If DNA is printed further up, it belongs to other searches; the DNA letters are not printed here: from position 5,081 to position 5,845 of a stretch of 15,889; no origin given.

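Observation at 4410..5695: Compact Dam-family methyltransferase plus 154-aa PD-(D/E)XK nuclease: candidate type II R-M module on an AT-rich, HIP1-free islet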

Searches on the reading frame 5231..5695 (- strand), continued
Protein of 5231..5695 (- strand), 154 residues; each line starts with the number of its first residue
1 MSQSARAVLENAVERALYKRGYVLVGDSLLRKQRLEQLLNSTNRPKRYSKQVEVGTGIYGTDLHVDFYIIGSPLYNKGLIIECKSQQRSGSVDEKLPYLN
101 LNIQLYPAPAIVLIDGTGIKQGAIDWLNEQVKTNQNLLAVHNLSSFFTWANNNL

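Call 70: find_related_loci(query=A3, collection=viral_contigs, flank=3000)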
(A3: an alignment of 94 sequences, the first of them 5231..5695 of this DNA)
Query A3 (154 aa) in viral_contigs; peptide patterns used: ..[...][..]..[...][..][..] (x = any residue, [..] = any of these).
77 stretches matched a pattern; 70 encode a relative of the query (tblastn E <= 1e-3); 70 distinct loci.
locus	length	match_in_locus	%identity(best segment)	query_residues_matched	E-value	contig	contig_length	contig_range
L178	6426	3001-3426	42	9-154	6e-30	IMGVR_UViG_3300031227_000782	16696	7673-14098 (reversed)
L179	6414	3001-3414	42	7-151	3e-27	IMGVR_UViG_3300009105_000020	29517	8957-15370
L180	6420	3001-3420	41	7-153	6e-27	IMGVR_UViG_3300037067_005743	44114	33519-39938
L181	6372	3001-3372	42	33-154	1e-26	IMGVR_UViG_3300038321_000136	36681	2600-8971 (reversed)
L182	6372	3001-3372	42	33-154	1e-26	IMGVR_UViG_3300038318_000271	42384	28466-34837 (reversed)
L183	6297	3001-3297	49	50-149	5e-26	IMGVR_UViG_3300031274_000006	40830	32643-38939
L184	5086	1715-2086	42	33-154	4e-26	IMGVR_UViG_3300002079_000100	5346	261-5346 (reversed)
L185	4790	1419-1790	42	33-154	7e-26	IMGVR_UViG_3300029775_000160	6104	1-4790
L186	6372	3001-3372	42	33-154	8e-26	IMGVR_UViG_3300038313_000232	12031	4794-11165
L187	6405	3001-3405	42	9-151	1e-24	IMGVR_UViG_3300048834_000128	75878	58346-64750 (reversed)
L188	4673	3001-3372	38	33-154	1e-23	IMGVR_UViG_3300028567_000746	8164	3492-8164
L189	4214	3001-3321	43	46-152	1e-23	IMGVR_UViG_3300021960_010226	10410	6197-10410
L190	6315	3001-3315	44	47-150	4e-22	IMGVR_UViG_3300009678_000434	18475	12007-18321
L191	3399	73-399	45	44-153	1e-21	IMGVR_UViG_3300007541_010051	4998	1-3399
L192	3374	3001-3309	41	48-151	3e-21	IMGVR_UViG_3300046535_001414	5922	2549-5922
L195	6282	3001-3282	42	58-151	6e-20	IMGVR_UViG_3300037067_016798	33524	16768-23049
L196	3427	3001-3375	37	27-146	1e-19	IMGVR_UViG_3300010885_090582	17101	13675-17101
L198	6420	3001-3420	35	2-154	2e-19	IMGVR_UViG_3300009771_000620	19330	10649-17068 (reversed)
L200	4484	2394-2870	33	3-154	5e-19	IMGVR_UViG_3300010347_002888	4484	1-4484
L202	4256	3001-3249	42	48-130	2e-16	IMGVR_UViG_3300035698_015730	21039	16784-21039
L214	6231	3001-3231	40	58-135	2e-13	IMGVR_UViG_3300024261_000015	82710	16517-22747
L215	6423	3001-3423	31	9-149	2e-13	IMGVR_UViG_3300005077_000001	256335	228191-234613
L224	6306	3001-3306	38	56-154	3e-12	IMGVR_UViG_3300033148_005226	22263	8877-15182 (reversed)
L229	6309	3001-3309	34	61-146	7e-12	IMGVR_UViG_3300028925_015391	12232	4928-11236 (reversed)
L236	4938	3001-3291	32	58-154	4e-11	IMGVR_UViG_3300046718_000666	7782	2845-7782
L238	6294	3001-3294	32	58-149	2e-9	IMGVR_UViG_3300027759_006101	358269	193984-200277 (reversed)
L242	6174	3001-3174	40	76-132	7e-8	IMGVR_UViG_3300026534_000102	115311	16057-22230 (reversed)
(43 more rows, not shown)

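Call 73: search_protein_families(library=pfam, proteins=[L181:1648-2742:+, L183:1518-2909:+, L190:1726-2694:+, L190:3309-4151:+, L195:474-2891:+, L198:2234-2959:+, L200:2873-3637:+, L214:1848-2822:+, L229:2200-2886:+, L236:1806-2852:+], max_evalue=0.001)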
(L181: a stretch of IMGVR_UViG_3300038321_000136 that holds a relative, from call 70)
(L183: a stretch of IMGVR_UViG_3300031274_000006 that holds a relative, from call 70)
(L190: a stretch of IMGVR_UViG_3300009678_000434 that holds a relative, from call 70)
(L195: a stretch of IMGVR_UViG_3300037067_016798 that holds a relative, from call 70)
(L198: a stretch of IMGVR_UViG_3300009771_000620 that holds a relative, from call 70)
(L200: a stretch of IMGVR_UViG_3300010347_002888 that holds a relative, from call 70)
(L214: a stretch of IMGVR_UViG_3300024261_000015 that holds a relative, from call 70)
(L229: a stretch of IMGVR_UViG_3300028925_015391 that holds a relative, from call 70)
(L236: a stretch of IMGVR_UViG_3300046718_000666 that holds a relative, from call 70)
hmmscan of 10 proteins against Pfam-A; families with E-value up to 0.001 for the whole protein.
L181:1648-2742:+ (364 aa): 1 family
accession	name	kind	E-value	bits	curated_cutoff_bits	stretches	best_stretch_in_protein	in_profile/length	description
PF05869.16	Dam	-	1.9e-15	57.4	28.1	1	195-328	7-137/169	DNA N-6-adenine-methyltransferase (Dam)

L183:1518-2909:+ (463 aa): 1 family
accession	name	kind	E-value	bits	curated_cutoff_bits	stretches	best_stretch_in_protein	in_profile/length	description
PF05869.16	Dam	-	7.3e-10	39.2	28.1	1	308-418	13-123/169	DNA N-6-adenine-methyltransferase (Dam)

L190:1726-2694:+ (322 aa): 0 families

L190:3309-4151:+ (280 aa): 1 family
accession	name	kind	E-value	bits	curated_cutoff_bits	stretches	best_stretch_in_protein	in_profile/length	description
PF05869.16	Dam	-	4.5e-12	46.4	28.1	1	127-236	12-123/169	DNA N-6-adenine-methyltransferase (Dam)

L195:474-2891:+ (805 aa): 1 family
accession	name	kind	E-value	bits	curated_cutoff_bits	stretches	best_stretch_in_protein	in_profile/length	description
PF05869.16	Dam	-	7.8e-14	52.1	28.1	1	637-754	7-123/169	DNA N-6-adenine-methyltransferase (Dam)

L198:2234-2959:+ (241 aa): 1 family
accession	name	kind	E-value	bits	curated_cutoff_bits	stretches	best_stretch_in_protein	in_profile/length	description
PF05869.16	Dam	-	3.3e-17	63.1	28.1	1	60-213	2-144/169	DNA N-6-adenine-methyltransferase (Dam)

L200:2873-3637:+ (254 aa): 1 family
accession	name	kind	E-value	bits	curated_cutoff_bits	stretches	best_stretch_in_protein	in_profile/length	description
PF02195.25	ParB_N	-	9.1e-09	35.7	26.3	1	18-87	19-87/95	ParB N-terminal domain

L214:1848-2822:+ (324 aa): 3 families
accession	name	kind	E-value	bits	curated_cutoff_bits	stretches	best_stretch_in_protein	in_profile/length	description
PF01612.26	DNA_pol_A_exo1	-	2.7e-16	60.3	23.6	1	197-315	21-126/173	3'-5' exonuclease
PF13482.12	RNase_H_2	-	3.5e-08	34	22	1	207-284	3-78/165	RNase_H superfamily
PF03167.25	UDG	-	5.1e-08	33.5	24.3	1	50-151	35-122/141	Uracil DNA glycosylase superfamily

L229:2200-2886:+ (228 aa): 1 family
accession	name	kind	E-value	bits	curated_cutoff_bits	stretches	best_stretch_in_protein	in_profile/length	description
PF13712.12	Glyco_tranf_2_5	-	5.1e-12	46.4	27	1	34-188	37-178/210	Glycosyltransferase like family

L236:1806-2852:+ (348 aa): 1 family
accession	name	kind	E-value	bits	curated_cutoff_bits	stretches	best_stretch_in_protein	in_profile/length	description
PF05063.20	MT-A70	-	1.7e-24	87.1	23.9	1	154-329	1-172/172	MT-A70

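Call 79: list_cluster_members(proteins=[P0110, P0114, P0108, P0062, P0121, P0111, P0025, P0017])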
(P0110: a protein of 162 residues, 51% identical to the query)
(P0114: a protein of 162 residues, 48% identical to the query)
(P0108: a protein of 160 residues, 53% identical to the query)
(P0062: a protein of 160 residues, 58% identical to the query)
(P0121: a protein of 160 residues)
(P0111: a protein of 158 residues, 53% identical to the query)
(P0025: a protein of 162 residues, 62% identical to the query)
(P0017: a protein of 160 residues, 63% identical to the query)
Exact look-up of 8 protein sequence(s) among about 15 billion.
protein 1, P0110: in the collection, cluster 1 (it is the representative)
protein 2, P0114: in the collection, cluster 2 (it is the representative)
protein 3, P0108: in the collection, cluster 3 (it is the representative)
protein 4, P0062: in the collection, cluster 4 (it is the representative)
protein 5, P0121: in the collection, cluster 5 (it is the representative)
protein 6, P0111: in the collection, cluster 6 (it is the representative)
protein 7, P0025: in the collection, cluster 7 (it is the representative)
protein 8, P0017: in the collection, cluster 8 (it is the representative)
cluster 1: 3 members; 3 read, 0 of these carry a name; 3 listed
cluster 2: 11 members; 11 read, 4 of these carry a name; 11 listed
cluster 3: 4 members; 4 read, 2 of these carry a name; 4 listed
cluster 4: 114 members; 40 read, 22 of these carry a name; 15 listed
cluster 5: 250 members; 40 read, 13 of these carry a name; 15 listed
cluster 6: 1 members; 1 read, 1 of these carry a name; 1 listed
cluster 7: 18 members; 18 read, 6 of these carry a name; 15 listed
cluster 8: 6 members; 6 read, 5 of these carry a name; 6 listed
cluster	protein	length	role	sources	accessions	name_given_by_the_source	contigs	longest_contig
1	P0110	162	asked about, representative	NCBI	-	-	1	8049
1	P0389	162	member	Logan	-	-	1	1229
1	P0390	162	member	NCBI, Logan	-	-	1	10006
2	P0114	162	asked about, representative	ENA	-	-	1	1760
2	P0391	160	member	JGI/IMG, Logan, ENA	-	hypothetical protein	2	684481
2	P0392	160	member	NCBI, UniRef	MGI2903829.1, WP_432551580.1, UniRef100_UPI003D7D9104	PD-(D/E)XK nuclease superfamily protein [Tolypothrix sp. VBCCA 56010] | PD-(D/E)XK nuclease superfamily protein n=1 Tax=Tolypothrix sp. VBCCA 56010 TaxID=3137731 ...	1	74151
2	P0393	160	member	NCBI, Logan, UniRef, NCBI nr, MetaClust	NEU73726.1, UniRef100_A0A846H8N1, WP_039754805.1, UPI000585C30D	hypothetical protein PI95_014445 [Hassallia byssoidea VB512170] | PD-(D/E)XK nuclease domain-containing protein n=1 Tax=Hassallia byssoidea VB512170 ... | PD-(D/E)XK nuclease superfamily protein [Hassalia byssoidea]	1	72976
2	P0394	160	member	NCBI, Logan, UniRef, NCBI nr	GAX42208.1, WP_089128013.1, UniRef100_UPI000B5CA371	hypothetical protein NIES4075_32080 [Tolypothrix sp. NIES-4075] | PD-(D/E)XK nuclease superfamily protein n=1 Tax=Tolypothrix sp. NIES-4075 TaxID=2005459 ... | PD-(D/E)XK nuclease superfamily protein [Tolypothrix sp. NIES-4075]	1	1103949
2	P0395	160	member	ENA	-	-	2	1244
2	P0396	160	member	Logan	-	-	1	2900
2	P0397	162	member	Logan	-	-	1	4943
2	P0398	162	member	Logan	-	-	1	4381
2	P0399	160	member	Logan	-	-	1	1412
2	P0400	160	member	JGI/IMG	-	-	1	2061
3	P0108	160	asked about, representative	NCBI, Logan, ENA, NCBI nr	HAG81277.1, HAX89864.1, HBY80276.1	MAG TPA: hypothetical protein DCL61_08910 [Cyanobacteria bacterium UBA12227] | hypothetical protein [Cyanobacteria bacterium UBA12227]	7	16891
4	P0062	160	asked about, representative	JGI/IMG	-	hypothetical protein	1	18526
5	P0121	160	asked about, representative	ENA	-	-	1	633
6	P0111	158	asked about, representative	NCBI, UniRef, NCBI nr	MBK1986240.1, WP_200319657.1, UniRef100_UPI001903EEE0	hypothetical protein A0J48_001515 [Sphaerospermopsis aphanizomenoides BCCUSP55] | PD-(D/E)XK nuclease superfamily protein n=1 Tax=Sphaerospermopsis aphanizomenoides ... | PD-(D/E)XK nuclease superfamily protein [Sphaerospermopsis aphanizomenoides]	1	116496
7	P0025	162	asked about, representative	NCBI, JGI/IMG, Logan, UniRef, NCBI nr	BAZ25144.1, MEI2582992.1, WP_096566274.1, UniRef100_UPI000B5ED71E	hypothetical protein NIES4073_60480 [Kalymmatonema gypsitolerans NIES-4073] | hypothetical protein | PD-(D/E)XK nuclease superfamily protein n=1 Tax=Scytonema sp. PRP1 TaxID=3120513 ...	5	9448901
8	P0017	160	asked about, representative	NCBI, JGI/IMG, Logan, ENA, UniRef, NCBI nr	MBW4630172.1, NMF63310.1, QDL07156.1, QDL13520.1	MAG: hypothetical protein KME49_32845 [Brasilonema octagenarum HA4186-MV1] | hypothetical protein | PD-(D/E)XK nuclease domain-containing protein n=2 Tax=Brasilonema TaxID=383614 ...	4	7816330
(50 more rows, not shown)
